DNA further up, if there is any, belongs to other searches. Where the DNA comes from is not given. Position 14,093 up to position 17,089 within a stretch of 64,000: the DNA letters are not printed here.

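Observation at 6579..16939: Candidate undescribed conflict/defence module: giant double sacsin-type GHKL ATPase + micro-ORF + RapA-like SNF2 ATPase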

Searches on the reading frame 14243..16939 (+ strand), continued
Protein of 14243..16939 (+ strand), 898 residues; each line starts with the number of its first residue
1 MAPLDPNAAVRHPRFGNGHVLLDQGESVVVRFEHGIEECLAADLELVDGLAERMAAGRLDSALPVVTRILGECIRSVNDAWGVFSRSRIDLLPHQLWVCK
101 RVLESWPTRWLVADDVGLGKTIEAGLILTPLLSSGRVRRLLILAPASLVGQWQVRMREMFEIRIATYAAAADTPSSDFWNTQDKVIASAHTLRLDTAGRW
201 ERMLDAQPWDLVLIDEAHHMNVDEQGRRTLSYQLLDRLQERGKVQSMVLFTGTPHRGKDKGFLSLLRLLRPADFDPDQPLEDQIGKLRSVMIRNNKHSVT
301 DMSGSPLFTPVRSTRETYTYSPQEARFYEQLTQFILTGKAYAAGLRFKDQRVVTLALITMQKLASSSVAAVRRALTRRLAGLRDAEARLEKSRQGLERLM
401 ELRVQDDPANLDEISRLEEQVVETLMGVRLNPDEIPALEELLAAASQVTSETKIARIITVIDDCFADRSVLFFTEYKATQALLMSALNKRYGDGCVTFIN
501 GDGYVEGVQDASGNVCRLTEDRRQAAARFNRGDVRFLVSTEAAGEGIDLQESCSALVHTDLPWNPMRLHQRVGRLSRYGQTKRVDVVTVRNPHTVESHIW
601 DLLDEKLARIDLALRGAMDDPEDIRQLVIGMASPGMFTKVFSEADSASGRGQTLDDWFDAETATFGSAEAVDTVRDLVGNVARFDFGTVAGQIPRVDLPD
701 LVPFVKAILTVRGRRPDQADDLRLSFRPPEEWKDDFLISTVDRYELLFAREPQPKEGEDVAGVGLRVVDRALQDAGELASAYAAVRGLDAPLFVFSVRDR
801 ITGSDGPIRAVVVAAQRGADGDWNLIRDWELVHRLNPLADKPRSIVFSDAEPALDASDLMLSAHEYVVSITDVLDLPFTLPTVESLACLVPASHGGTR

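Call 67: get_annotated_region(hit=H1, flank=14000)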
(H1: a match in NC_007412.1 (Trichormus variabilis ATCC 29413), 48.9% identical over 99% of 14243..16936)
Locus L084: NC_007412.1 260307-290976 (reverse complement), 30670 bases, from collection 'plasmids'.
description: Trichormus variabilis ATCC 29413 plasmid C, complete sequence
organism: Trichormus variabilis ATCC 29413 (NCBI taxid 240292)
taxonomy: Bacteria; Cyanobacteriota; Cyanophyceae; Nostocales; Nostocaceae; Trichormus; Trichormus variabilis; Trichormus variabilis ATCC 29413
host: -; source: -; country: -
typing (MOB-suite, as given by PLSDB): conjugative; replicon rep_cluster_1671; relaxase MOBP; mating-pair formation MPF_T
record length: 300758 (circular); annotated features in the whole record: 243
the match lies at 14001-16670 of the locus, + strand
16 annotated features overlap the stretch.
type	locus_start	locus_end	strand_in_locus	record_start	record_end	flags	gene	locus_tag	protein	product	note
CDS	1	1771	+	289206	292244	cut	-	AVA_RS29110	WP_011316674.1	hypothetical protein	-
CDS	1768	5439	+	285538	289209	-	-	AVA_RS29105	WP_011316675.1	helicase-related protein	-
CDS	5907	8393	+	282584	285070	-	-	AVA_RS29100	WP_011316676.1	hypothetical protein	-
CDS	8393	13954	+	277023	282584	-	-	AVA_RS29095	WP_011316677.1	hypothetical protein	-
CDS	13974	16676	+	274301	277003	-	-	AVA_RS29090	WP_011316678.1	DEAD/DEAH box helicase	-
CDS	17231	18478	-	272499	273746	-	-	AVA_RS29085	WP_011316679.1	DNA cytosine methyltransferase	GO:0006304 - DNA modification [Evidence IEA]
CDS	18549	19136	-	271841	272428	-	-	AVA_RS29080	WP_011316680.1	hypothetical protein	-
CDS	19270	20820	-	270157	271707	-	-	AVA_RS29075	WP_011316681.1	hypothetical protein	-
CDS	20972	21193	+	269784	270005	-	-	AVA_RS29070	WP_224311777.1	helix-turn-helix domain-containing protein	-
CDS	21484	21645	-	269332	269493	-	-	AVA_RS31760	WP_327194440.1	hypothetical protein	-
CDS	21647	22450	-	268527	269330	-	drmC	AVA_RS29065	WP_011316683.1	DISARM system phospholipase D-like protein DrmC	-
CDS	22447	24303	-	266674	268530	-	-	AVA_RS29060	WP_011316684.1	DUF1998 domain-containing protein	-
CDS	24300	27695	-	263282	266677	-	drmA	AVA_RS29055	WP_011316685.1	DISARM system helicase DrmA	-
CDS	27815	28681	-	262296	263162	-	-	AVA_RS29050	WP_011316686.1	DUF4435 domain-containing protein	-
CDS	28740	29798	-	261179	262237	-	-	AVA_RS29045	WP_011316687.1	ATP-binding protein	-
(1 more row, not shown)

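Call 68: get_annotated_region(hit=H5, flank=14000)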
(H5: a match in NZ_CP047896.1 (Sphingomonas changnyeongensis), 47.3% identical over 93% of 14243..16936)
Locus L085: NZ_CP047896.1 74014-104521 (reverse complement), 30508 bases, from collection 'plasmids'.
description: Sphingomonas changnyeongensis strain C33 plasmid pC33, complete sequence
organism: Sphingomonas changnyeongensis (NCBI taxid 2698679)
taxonomy: Bacteria; Pseudomonadota; Alphaproteobacteria; Sphingomonadales; Sphingomonadaceae; Sphingomonas; Sphingomonas changnyeongensis
host: -; source: Single cell,Fresh water; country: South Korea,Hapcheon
typing (MOB-suite, as given by PLSDB): non-mobilizable
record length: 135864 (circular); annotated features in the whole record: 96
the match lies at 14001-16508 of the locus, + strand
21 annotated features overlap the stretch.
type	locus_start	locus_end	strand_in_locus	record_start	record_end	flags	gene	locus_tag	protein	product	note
CDS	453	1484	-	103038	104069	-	-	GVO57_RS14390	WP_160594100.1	DNA/RNA non-specific endonuclease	-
CDS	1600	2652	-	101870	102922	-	-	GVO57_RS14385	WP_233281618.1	IS3 family transposase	-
CDS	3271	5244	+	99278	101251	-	-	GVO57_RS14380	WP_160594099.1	AAA family ATPase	-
CDS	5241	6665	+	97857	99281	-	-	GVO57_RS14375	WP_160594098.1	ATP-dependent RecD-like DNA helicase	-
CDS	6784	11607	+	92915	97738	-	-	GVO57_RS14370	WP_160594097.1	hypothetical protein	-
CDS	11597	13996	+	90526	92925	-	-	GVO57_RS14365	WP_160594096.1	hypothetical protein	-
CDS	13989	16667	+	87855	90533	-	-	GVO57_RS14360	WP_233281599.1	DEAD/DEAH box helicase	-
CDS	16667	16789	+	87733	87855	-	-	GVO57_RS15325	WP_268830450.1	hypothetical protein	-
CDS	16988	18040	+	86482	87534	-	-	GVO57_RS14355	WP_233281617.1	IS3 family transposase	-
CDS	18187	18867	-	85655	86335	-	-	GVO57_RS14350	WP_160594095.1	HEPN domain-containing protein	-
CDS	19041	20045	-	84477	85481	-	-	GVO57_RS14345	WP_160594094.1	hypothetical protein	-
CDS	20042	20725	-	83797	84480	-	-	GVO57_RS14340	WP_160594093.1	hypothetical protein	-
CDS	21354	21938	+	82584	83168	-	-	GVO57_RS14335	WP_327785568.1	SOS response-associated peptidase family protein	GO:0006974 - DNA damage response [Evidence IEA]; GO:0018142 - protein-DNA covalent cross-linking [Evidence IEA]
CDS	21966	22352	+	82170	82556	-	-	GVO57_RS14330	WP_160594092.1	type II toxin-antitoxin system HicB family antitoxin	-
CDS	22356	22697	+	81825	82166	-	-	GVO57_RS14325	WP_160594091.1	thermonuclease family protein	-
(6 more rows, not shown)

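Call 83: predict_structure(alignment_id=A5)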
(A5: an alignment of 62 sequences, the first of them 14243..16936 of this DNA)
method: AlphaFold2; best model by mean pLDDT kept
length: 898 residues; sequences in the alignment: 62
mean_pLDDT: 83.9   pTM: 0.77
mean pLDDT of the five models: 83.9, 80.9, 78.6, 78.5, 74.8
residues with pLDDT >= 90: 344; 70-90: 439; 50-70: 106; < 50: 9
segments of 3 or more residues with pLDDT < 50: 896-898
pLDDT, mean of each block of 10 residues (from residue 1): 82 89 92 88 89 89 96 95 89 90 92 72 90 91 86 88 89 86 88 73 92 86 62 88 94 62 87 88 87 74 80 88 90 82 76 74 74 84 78 73 71 65 56 82 89 92 91 87 93 92 88 90 86 90 63 84 72 72 86 82 82 62 60 70 68 82 73 74 84 92 97 91 93 90 93 84 93 92 92 93 80 93 94 95 88 89 95 88 93 63
secondary structure, 60 per line:
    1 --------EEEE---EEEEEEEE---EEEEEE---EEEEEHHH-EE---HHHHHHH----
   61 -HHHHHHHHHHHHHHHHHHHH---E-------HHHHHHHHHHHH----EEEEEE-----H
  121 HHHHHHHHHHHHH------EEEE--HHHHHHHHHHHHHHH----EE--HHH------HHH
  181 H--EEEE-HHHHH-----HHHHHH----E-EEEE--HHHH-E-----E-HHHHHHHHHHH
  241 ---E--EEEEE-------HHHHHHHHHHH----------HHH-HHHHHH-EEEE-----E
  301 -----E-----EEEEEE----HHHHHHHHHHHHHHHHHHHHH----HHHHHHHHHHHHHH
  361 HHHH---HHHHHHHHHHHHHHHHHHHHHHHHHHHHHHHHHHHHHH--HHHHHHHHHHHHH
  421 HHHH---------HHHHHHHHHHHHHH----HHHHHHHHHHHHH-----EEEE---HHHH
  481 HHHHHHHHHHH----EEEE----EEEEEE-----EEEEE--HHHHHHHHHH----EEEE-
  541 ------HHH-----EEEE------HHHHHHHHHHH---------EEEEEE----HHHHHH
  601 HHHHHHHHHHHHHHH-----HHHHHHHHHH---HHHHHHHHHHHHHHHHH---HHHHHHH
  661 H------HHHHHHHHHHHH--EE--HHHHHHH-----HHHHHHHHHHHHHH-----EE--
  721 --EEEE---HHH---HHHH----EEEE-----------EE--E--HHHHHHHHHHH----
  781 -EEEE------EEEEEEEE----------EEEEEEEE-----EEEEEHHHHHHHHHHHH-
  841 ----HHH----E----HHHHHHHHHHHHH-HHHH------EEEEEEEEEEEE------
elements in order (helices of 4 or more, strands of 3 or more residues): E9-12 E16-23 E27-32 E36-40 H50-56 H62-81 H93-104 E109-114 H120-133 E140-143 H146-160 H178-181 E184-187 H189-193 H199-204 E211-214 H217-220 H230-240 E247-251 H259-269 H284-289 E291-294 E312-317 H322-342 H347-364 H368-405 H408-424 H434-447 H452-464 E470-473 H477-491 E496-499 E504-509 E515-519 H522-531 E536-539 E555-558 H565-575 E585-590 H595-615 H621-630 H634-650 H654-661 H668-679 H686-692 H698-711 E723-726 H736-739 E744-747 H766-776 E782-785 E792-799 E810-817 E823-827 H828-839 H857-869 H871-874 E881-892

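Call 87: fold_search(model_id=the predicted structure, library=pdb)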
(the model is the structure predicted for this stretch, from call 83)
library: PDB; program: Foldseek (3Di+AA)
matches with E <= 10: 1394; with E <= 0.001: 586
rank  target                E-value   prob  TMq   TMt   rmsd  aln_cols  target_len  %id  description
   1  6bog_A                1.9e-28  1.00  0.40  0.37  16.6      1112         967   17  Crystal structure of RapA, a Swi2/Snf2 protein that recycles RNA polymerase during transcription (released 2017-12-13)
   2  8spg                  3.9e-28  1.00  0.41  0.42  14.5      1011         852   17  Crystal structure of N-terminally truncated Escherichia coli RapA in complex with MgADP (released 2024-07-03)
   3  8so8                  5.5e-28  1.00  0.38  0.40  14.5      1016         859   17  Crystal structure of an N-terminally truncated variant of Escherichia coli RapA (released 2024-07-03)
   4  8t0l_F                1.3e-27  1.00  0.47  0.44  25.5      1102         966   17  E. coli Sw2/Snf2 ATPase RapA bound to both ADP-AlF3 and reconstituted E. coli RNA polymerase post-termination complex  (released 2025-04-02)
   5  4s20_K                1.8e-20  1.00  0.43  0.40  14.9      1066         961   16  Structural basis for transcription reactivation by RapA (released 2015-02-04)
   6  9gd1_W                1.9e-17  1.00  0.38  0.40  28.0       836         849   16  Structure of Chd1 bound to a hexasome-nucleosome complex with a dyad-to-dyad distance of 103 bp. (released 2024-09-18)
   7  7tn2_W                1.9e-17  1.00  0.36  0.37  28.7       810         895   16  Composite model of a Chd1-nucleosome complex in the nucleotide-free state derived from 2.3A and 2.7A Cryo-EM maps (released 2022-03-02)
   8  9jo5_K                2.9e-17  1.00  0.39  0.56  11.7       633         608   18  Structure of isw1-nucleosome complex in ADP-B state (released 2025-04-09)
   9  9gd3_W                4.1e-17  1.00  0.36  0.38  26.3       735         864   17  Structure of a mononucleosome bound by one copy of Chd1 with the DBD on the exit-side DNA. (released 2024-09-18)
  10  9ear_W                5.0e-17  1.00  0.38  0.50   9.2       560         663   19  CHD1-nucleosome complex (closed state) (released 2025-05-07)
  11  1z63_A                1.4e-16  1.00  0.23  0.40  20.6       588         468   15  Sulfolobus solfataricus SWI2/SNF2 ATPase core in complex with dsDNA (released 2005-05-17)
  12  6ryr_W                2.3e-16  1.00  0.36  0.44  15.6       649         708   17  Nucleosome-CHD4 complex structure (single CHD4 copy) (released 2020-07-15)
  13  8atf_G                2.9e-16  1.00  0.37  0.70   8.4       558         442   18  Nucleosome-bound Ino80 ATPase (released 2022-12-14)
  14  8kcc_K                5.3e-16  1.00  0.35  0.58  11.0       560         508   20  Complex of DDM1-nucleosome(H2A.W) complex with DDM1 bound to SHL2 (released 2024-06-26)
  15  8oo9_G                5.6e-16  1.00  0.37  0.71   7.6       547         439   17  CryoEM Structure INO80core Hexasome complex ATPase-DNA refinement state1 (released 2023-07-26)
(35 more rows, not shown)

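Call 90: get_annotated_region(hit=H3, flank=13000)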
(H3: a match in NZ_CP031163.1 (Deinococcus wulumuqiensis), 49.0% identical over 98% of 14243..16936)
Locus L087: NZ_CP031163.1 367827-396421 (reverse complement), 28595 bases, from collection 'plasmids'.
description: Deinococcus wulumuqiensis strain NEB 479 plasmid pDrdI, complete sequence
organism: Deinococcus wulumuqiensis (NCBI taxid 980427)
taxonomy: Bacteria; Deinococcota; Deinococci; Deinococcales; Deinococcaceae; Deinococcus; Deinococcus wulumuqiensis
host: -; source: cell culture; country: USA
typing (MOB-suite, as given by PLSDB): non-mobilizable
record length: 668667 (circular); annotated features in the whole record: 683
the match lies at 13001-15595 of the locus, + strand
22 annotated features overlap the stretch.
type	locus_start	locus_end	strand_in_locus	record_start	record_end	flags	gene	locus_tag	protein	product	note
CDS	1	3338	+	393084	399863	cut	-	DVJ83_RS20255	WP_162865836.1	RHS repeat protein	-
CDS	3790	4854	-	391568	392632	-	-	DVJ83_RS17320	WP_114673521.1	IS4 family transposase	-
CDS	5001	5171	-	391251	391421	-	-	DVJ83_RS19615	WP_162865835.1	hypothetical protein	-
CDS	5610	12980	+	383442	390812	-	-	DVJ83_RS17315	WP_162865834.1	hypothetical protein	-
CDS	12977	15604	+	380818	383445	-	-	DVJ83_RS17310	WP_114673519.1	DEAD/DEAH box helicase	-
CDS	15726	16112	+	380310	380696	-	-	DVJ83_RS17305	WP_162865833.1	helix-turn-helix domain-containing protein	-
CDS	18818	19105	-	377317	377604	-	-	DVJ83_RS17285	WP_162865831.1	hypothetical protein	-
CDS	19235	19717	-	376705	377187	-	-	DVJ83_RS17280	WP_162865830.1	GrpB family protein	-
CDS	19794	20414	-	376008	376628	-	-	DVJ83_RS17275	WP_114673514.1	recombinase family protein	GO:0006310 - DNA recombination [Evidence IEA]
CDS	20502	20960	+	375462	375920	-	-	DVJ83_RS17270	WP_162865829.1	DUF4158 domain-containing protein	-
CDS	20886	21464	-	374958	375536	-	-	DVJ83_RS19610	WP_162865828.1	hypothetical protein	-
CDS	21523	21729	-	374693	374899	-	-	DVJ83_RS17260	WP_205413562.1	hypothetical protein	-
CDS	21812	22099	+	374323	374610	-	-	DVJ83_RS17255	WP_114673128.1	transposase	GO:0006313 - DNA transposition [Evidence IEA]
CDS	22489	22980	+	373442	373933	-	-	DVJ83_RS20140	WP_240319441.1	integrase core domain-containing protein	GO:0015074 - DNA integration [Evidence IEA]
CDS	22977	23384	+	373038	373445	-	-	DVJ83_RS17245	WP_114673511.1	hypothetical protein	-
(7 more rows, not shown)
